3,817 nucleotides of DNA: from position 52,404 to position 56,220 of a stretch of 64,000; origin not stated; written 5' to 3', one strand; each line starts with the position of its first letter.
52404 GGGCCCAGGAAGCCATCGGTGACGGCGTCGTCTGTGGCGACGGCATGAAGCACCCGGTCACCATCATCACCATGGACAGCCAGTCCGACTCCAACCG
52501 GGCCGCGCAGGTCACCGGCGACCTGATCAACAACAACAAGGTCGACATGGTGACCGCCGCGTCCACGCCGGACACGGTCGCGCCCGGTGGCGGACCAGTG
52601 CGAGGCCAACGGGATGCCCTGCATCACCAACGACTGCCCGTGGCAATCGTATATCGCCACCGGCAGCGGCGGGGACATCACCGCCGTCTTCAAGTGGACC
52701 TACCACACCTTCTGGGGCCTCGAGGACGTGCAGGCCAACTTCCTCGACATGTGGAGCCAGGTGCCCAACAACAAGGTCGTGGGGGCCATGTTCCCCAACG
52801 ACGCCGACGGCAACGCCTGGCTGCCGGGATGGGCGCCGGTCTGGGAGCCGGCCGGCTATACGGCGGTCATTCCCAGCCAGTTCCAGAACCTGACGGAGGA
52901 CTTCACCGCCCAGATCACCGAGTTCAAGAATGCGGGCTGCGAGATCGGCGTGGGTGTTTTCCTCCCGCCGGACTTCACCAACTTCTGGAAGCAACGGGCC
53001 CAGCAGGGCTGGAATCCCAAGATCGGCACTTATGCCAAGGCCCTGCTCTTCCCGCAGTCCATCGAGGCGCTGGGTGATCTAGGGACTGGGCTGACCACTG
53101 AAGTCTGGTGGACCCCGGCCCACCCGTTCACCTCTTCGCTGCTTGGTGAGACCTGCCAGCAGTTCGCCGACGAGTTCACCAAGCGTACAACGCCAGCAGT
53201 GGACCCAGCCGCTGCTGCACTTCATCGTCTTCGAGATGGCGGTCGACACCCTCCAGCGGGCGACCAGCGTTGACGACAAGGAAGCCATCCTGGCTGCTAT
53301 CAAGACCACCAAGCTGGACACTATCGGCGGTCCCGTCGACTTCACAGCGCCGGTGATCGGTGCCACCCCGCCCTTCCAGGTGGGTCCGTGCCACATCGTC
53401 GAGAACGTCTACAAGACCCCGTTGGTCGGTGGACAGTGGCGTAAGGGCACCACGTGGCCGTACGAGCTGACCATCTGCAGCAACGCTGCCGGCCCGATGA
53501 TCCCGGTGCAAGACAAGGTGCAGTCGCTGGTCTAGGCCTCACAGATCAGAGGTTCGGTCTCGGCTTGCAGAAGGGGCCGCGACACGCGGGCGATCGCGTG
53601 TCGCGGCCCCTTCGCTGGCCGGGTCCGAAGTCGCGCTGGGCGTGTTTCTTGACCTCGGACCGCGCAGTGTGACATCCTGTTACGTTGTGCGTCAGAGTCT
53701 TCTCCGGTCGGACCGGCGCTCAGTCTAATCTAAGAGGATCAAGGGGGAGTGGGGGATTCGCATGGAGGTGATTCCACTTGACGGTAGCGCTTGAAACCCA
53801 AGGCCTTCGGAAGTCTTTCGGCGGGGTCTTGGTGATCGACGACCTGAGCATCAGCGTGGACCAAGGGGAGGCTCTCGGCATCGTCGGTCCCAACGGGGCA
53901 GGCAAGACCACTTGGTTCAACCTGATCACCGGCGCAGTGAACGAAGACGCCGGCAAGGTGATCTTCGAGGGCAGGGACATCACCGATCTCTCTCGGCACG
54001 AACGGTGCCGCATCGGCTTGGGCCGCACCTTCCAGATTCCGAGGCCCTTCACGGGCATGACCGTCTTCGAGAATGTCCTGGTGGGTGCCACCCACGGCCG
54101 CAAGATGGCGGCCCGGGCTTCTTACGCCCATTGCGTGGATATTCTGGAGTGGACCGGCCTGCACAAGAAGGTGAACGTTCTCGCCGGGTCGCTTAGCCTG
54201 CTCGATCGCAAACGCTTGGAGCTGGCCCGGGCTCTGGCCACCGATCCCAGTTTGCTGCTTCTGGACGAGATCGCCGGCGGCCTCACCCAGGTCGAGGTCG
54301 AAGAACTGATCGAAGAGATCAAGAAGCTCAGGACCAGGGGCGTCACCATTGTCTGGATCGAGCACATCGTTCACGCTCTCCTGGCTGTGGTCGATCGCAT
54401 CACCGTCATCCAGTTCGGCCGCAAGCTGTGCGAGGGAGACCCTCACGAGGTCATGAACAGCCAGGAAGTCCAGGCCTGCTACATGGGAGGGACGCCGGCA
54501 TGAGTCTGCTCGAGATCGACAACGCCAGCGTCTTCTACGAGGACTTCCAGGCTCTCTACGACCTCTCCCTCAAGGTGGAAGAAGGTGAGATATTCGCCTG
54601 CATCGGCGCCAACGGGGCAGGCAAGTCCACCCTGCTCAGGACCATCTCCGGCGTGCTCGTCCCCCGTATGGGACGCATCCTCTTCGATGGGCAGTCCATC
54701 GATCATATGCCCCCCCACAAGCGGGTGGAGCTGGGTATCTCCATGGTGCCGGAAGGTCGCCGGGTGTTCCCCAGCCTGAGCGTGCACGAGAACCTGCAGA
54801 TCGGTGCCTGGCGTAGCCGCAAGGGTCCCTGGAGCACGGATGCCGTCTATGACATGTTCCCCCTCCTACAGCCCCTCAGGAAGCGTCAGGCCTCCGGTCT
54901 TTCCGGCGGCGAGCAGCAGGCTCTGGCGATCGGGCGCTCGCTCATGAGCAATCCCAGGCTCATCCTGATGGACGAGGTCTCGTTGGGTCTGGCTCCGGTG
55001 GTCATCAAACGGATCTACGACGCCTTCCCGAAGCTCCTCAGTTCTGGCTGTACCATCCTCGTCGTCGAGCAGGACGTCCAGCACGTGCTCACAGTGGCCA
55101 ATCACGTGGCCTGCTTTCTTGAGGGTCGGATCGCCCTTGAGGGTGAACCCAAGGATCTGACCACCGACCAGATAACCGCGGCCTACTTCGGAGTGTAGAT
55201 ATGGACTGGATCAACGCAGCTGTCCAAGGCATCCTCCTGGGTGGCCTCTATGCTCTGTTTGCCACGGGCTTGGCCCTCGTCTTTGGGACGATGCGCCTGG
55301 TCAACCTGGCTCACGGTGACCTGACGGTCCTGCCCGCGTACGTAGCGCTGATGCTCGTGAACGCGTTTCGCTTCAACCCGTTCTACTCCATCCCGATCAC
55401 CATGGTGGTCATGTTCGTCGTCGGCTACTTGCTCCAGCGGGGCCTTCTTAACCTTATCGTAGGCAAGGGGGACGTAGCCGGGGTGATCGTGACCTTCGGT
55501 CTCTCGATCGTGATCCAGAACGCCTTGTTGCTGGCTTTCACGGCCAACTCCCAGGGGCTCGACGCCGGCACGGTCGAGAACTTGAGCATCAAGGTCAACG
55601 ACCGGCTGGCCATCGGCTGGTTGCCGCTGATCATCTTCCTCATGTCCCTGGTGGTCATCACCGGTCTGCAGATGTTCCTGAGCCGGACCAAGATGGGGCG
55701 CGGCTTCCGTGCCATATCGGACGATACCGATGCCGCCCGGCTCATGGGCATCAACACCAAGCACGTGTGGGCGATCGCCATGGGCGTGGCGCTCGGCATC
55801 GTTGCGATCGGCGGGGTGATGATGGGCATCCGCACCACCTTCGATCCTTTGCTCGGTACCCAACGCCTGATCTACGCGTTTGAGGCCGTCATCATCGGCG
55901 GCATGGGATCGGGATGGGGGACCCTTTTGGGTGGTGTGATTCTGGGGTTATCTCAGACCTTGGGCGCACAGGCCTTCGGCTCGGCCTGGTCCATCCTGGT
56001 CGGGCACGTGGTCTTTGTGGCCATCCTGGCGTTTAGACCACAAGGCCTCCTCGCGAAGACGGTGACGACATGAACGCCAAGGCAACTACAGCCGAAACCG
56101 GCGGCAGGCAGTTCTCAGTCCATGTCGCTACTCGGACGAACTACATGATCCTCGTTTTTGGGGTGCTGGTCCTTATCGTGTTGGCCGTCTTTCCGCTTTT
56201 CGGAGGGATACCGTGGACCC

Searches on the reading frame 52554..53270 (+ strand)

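Call 65: search_protein_families(library=pfam, proteins=[window:52554-53270:+], max_evalue=0.00001)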
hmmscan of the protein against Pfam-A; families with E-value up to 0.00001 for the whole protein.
window:52554-53270:+ (239 aa): 1 family
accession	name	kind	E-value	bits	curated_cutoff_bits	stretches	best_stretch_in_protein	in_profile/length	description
PF13458.12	Peripla_BP_6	-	2.6e-14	54.1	31.7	1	17-215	90-272/343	Periplasmic binding protein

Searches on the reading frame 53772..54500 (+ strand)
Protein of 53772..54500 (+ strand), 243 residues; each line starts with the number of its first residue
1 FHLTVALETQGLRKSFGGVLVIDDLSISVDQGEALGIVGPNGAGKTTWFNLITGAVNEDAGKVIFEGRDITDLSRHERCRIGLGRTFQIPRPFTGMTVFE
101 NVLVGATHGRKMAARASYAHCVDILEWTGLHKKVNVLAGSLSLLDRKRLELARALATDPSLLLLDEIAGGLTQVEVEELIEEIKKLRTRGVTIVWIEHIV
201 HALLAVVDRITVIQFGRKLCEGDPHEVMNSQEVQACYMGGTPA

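Call 65: search_protein_families(library=pfam, proteins=[window:53772-54500:+], max_evalue=0.00001)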
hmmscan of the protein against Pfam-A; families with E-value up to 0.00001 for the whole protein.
window:53772-54500:+ (243 aa): 2 families
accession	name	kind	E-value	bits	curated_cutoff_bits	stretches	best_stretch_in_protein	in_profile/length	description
PF00005.33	ABC_tran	-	5.1e-27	95.6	25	1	23-166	2-134/137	ABC transporter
PF12399.14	BCA_ABC_TP_C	-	9e-06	25.6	25.5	0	217-240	1-24/27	Branched-chain amino acid ATP-binding cassette transporter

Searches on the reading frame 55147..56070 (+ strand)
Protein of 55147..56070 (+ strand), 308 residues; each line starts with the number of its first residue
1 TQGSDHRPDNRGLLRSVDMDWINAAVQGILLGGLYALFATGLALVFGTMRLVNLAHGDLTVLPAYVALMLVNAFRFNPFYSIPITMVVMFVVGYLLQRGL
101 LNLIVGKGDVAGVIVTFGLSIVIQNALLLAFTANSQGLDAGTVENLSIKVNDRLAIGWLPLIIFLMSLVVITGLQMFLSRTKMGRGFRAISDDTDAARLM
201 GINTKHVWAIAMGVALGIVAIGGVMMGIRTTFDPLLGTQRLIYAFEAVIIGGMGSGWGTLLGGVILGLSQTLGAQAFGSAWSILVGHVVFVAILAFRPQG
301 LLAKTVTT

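Call 65: search_protein_families(library=pfam, proteins=[window:55147-56070:+], max_evalue=0.00001)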
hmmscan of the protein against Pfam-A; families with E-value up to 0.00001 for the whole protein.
window:55147-56070:+ (308 aa): 1 family
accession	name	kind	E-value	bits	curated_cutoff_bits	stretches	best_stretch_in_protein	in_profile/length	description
PF02653.21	BPD_transp_2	-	5.4e-32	111.4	26.8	1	26-294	3-269/269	Branched-chain amino acid transport system / permease component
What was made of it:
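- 52554..58305 (+): Liv-type ABC transporter genes (binding protein, ATPase, permeases) and a second IclR regulator, as found after alpha5-beta3 elsewhere. Call 65.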
